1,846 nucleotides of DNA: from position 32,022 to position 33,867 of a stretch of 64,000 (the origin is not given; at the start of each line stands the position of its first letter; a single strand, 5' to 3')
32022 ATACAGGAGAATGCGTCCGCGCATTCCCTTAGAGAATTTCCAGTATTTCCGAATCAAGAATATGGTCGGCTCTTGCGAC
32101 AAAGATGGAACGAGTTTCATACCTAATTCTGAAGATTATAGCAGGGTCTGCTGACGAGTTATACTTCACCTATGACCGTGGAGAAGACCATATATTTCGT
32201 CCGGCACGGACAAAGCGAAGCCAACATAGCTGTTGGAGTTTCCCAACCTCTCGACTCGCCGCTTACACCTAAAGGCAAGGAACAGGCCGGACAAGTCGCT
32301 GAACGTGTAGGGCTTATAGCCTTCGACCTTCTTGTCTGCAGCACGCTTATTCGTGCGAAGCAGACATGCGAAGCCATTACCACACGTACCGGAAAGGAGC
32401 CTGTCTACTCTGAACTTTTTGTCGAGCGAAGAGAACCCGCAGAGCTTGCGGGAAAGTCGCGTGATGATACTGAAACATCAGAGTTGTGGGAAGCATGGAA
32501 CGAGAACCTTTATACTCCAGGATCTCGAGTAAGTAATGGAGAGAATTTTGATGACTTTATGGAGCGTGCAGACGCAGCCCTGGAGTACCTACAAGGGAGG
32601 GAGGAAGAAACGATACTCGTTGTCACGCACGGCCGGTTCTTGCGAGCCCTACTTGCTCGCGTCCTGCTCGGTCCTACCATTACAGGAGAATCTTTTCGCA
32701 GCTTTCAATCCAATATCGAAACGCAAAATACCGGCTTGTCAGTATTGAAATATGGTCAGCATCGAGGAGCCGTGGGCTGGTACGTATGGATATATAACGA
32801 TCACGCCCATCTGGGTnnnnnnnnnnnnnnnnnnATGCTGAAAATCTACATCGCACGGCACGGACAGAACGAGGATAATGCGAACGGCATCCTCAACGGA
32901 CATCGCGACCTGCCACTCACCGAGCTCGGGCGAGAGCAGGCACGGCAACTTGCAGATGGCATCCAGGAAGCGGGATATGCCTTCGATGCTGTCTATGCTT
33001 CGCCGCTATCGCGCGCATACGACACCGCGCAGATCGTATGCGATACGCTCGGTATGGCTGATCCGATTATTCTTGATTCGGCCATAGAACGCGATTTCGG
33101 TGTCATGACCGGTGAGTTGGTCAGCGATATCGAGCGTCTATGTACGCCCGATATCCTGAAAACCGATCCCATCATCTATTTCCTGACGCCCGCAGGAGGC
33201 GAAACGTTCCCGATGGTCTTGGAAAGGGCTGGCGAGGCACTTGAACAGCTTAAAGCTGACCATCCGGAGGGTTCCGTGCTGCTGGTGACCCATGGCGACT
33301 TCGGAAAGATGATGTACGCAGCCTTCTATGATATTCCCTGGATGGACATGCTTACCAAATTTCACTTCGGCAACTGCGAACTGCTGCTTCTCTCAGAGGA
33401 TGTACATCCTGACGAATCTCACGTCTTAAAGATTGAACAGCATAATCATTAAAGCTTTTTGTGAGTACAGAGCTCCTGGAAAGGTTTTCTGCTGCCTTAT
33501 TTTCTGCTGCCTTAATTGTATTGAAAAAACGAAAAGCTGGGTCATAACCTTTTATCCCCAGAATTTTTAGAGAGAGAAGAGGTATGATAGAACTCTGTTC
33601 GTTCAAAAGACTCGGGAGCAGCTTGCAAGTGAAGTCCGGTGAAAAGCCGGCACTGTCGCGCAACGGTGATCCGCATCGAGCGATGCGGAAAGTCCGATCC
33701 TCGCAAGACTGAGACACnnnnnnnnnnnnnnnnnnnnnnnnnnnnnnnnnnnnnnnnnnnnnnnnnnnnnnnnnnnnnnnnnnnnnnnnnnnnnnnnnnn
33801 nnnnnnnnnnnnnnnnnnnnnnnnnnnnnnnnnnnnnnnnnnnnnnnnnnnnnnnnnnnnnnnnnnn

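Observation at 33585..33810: Candidate cobalamin riboswitch plus terminator controlling nrdAB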

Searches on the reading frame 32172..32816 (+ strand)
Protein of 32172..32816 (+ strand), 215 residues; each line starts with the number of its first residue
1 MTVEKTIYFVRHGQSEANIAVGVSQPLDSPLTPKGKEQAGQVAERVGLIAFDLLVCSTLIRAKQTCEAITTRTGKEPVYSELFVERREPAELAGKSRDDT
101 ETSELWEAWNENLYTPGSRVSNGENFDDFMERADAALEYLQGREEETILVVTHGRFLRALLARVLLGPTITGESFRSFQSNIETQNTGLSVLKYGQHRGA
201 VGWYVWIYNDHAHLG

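Call 10: search_protein_families(library=pfam, proteins=[window:32172-32816:+])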
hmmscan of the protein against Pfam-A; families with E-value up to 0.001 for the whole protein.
window:32172-32816:+ (215 aa): 1 family
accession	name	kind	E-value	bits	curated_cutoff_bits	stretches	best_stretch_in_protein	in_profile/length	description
PF00300.27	His_Phos_1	-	9e-37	127.1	21.7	1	7-201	1-188/194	Histidine phosphatase superfamily (branch 1)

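Call 11: search_protein_families(library=ncbifam, proteins=[window:32172-32816:+])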
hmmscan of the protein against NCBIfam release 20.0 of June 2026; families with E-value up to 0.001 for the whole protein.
window:32172-32816:+ (215 aa): 18 families
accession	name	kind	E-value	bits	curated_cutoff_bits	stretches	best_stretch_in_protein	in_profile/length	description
NF011580.0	PRK15004.1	equivalog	1.8e-21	77.1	250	1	7-171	3-167/203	adenosylcobalamin/alpha-ribazole phosphatase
TIGR03162.1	ribazole_cobC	equivalog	2.4e-21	76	162.9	1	7-166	1-157/176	alpha-ribazole phosphatase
NF002901.0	PRK03482.1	equivalog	2.8e-18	66.4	261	1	6-214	3-205/215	2,3-diphosphoglycerate-dependent phosphoglycerate mutase GpmB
NF038349.1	dPGM_arch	equivalog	1.6e-16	60.8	225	1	8-165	2-149/194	2,3-diphosphoglycerate-dependent phosphoglycerate mutase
TIGR03848.1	MSMEG_4193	subfamily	4.8e-16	58.8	203.85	1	6-201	1-193/204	MSMEG_4193 family putative phosphomutase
NF045917.1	PhserinePhPspA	equivalog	1.6e-12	47.5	350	1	7-198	4-188/211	phosphoserine phosphatase PspA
NF005567.0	PRK07238.1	equivalog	2.3e-12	46.9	326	1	5-167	178-340/378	bifunctional RNase H/acid phosphatase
NF002339.0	PRK01295.1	equivalog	2.7e-11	43.3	316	1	4-162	2-167/206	2,3-bisphosphoglycerate-dependent phosphoglycerate mutase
TIGR01258.1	pgm_1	subfamily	1.7e-08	34.2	81.7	1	7-100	3-100/245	2,3-bisphosphoglycerate-dependent phosphoglycerate mutase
NF009994.0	PRK13463.1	equivalog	2.8e-08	33.8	277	1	5-202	3-194/203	phosphoserine phosphatase 1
NF009993.0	PRK13462.1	equivalog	9.6e-08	31.9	226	1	5-179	6-173/203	acid phosphatase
NF002217.0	PRK01112.1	equivalog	3.1e-07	30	320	1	8-75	5-72/228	2,3-bisphosphoglycerate-dependent phosphoglycerate mutase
TIGR00249.1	sixA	equivalog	9e-07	28.9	74.5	1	7-74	3-68/154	phosphohistidine phosphatase SixA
NF010718.0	PRK14120.1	equivalog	4.9e-06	26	366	1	4-129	4-136/249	phosphoglyceromutase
NF010713.0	PRK14115.1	equivalog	1.8e-05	24.1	305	0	6-75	3-74/248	2,3-diphosphoglycerate-dependent phosphoglycerate mutase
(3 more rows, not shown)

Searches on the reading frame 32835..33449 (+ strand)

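Call 10: search_protein_families(library=pfam, proteins=[window:32835-33449:+])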
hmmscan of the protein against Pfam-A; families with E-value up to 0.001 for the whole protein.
window:32835-33449:+ (205 aa): 1 family
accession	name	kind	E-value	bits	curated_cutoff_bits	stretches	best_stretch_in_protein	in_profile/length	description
PF00300.27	His_Phos_1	-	3e-41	141.7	21.7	1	4-187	1-180/194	Histidine phosphatase superfamily (branch 1)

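Call 11: search_protein_families(library=ncbifam, proteins=[window:32835-33449:+])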
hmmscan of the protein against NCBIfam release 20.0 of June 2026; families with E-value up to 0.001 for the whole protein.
window:32835-33449:+ (205 aa): 20 families
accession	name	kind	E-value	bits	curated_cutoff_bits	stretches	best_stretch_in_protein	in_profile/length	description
NF005567.0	PRK07238.1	equivalog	3.8e-23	82.4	326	1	4-158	180-331/378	bifunctional RNase H/acid phosphatase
TIGR03162.1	ribazole_cobC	equivalog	3.8e-23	81.8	162.9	1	4-184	1-174/176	alpha-ribazole phosphatase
NF045917.1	PhserinePhPspA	equivalog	2.3e-18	66.6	350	1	1-170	1-166/211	phosphoserine phosphatase PspA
NF011580.0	PRK15004.1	equivalog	7.1e-18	65.3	250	1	3-178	2-173/203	adenosylcobalamin/alpha-ribazole phosphatase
NF038349.1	dPGM_arch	equivalog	1.6e-17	64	225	1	6-101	3-96/194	2,3-diphosphoglycerate-dependent phosphoglycerate mutase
NF009994.0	PRK13463.1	equivalog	1e-16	61.4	277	1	3-167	4-165/203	phosphoserine phosphatase 1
NF002339.0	PRK01295.1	equivalog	6.5e-16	58.4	316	1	6-132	7-135/206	2,3-bisphosphoglycerate-dependent phosphoglycerate mutase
TIGR03848.1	MSMEG_4193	subfamily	8e-16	58.1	203.85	1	6-167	4-166/204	MSMEG_4193 family putative phosphomutase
NF009993.0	PRK13462.1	equivalog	2.8e-14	53.2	226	1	5-170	9-164/203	acid phosphatase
NF002901.0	PRK03482.1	equivalog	1.1e-12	48.1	261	1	1-154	1-151/215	2,3-diphosphoglycerate-dependent phosphoglycerate mutase GpmB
NF010713.0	PRK14115.1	equivalog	1.1e-11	44.6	305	1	1-74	1-74/248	2,3-diphosphoglycerate-dependent phosphoglycerate mutase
TIGR01258.1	pgm_1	subfamily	1.4e-11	44.2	81.7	1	3-72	2-71/245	2,3-bisphosphoglycerate-dependent phosphoglycerate mutase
TIGR00249.1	sixA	equivalog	1.6e-11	44.3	74.5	1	3-73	2-68/154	phosphohistidine phosphatase SixA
NF010716.0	PRK14118.1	equivalog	1.4e-10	40.9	409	1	5-70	4-69/227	2,3-diphosphoglycerate-dependent phosphoglycerate mutase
NF010715.0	PRK14117.1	equivalog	1.3e-09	37.9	421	1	1-93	1-95/230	phosphoglycerate mutase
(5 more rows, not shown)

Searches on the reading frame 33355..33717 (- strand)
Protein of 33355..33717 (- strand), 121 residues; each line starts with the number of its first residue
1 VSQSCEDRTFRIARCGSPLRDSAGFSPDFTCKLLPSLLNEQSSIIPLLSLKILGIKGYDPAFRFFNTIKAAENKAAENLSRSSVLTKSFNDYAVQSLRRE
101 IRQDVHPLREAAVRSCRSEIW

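Call 86: search_protein_families(library=pfam, proteins=[window:33355-33717:-], max_evalue=0.01)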
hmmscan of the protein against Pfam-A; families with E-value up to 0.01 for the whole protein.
window:33355-33717:- (121 aa): 0 families
